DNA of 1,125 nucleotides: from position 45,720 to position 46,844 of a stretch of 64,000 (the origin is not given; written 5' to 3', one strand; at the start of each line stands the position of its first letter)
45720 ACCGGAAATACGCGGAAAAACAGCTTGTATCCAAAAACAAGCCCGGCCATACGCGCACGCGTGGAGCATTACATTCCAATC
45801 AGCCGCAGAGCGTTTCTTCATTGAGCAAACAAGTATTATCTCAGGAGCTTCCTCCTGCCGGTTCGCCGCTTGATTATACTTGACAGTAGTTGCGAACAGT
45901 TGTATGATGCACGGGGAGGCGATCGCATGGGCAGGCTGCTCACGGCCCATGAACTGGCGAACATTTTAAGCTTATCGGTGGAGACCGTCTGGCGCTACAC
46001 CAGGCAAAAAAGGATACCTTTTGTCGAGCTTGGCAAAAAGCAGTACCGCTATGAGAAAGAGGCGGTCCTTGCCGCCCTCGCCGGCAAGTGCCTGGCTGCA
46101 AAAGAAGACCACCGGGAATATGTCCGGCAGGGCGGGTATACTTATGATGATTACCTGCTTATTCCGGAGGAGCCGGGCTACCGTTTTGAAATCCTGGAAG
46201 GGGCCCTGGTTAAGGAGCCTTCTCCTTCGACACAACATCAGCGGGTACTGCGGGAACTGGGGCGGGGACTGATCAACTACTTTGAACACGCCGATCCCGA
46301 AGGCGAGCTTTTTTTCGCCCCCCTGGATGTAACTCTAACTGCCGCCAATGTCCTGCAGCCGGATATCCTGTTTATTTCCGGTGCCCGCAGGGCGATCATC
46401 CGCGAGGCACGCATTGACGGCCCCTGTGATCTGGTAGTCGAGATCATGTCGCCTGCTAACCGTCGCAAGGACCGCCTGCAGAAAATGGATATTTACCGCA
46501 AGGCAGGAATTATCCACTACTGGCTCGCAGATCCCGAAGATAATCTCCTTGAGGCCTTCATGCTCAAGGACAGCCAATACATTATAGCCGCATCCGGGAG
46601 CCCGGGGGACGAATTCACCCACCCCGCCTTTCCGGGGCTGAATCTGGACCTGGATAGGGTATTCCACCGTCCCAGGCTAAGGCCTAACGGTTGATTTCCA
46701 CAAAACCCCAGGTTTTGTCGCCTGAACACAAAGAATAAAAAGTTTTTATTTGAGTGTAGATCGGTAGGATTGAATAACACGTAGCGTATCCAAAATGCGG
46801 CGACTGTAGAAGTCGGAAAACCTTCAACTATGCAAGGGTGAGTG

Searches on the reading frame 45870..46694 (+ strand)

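Call 24: search_protein_families(library=pfam, proteins=[window:45870-46694:+], max_evalue=0.00001)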
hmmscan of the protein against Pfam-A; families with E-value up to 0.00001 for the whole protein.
window:45870-46694:+ (274 aa): 2 families
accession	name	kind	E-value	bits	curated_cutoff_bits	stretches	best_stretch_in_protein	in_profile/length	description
PF05685.18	Uma2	-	1.8e-30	106.1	27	1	93-261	2-171/172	Putative restriction endonuclease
PF12728.13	HTH_17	-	1.7e-09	38.2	27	1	23-71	1-48/51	Helix-turn-helix domain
